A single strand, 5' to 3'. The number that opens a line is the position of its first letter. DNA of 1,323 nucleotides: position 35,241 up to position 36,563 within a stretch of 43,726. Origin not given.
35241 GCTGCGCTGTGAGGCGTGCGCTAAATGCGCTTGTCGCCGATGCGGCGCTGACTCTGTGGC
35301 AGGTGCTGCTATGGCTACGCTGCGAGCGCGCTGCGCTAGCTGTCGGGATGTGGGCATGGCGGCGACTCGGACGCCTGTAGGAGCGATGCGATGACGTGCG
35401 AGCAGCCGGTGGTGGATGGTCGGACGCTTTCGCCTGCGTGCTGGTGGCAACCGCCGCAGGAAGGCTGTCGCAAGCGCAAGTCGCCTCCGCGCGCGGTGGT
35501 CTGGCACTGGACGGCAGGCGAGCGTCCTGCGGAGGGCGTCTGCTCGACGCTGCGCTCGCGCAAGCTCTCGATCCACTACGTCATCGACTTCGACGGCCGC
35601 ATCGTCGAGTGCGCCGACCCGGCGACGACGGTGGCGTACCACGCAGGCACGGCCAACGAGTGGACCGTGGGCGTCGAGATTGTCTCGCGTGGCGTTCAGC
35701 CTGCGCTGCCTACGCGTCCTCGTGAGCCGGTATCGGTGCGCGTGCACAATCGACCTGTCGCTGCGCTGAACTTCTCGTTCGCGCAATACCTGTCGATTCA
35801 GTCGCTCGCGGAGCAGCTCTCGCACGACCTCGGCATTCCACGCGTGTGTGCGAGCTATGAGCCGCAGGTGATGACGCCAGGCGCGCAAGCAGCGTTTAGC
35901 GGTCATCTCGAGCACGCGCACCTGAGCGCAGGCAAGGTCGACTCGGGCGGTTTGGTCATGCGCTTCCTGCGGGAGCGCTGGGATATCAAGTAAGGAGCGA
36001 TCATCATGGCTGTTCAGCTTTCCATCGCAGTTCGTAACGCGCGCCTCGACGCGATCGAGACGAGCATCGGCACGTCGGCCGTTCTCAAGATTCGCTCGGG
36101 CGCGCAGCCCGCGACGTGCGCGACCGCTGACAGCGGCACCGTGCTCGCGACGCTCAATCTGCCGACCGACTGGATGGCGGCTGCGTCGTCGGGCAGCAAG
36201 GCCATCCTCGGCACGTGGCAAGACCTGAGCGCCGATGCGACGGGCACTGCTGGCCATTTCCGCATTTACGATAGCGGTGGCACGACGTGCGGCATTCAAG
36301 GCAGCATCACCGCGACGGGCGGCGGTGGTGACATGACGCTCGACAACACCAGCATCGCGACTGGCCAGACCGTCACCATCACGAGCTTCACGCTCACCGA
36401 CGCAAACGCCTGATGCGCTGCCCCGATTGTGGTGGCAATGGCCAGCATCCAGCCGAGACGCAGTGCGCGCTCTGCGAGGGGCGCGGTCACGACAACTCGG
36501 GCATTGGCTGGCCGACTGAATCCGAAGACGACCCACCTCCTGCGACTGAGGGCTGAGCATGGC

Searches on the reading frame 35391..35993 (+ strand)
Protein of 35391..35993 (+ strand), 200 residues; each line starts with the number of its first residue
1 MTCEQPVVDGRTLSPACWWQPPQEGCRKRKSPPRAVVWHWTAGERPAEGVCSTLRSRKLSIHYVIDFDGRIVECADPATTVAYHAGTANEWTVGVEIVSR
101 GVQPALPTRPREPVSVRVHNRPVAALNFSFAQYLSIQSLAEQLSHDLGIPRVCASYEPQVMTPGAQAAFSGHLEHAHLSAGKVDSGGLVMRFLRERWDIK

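Call 44: search_protein_families(library=pfam, max_evalue=0.001, proteins=[window:35391-35993:+])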
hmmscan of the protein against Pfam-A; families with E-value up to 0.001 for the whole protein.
window:35391-35993:+ (200 aa): 1 family
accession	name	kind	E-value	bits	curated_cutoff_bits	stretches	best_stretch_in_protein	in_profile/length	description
PF01510.30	Amidase_2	-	9.4e-13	49.1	26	1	30-151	2-112/131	N-acetylmuramoyl-L-alanine amidase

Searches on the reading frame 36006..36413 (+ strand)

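Call 45: search_protein_families(library=phrogs, max_evalue=0.001, proteins=[window:36006-36413:+])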
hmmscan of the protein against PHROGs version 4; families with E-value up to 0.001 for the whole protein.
window:36006-36413:+ (135 aa): 1 family
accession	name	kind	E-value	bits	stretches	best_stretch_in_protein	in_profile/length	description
phrog_3758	-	head and packaging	1.2e-34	120.3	1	1-133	1-138/140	virion structural protein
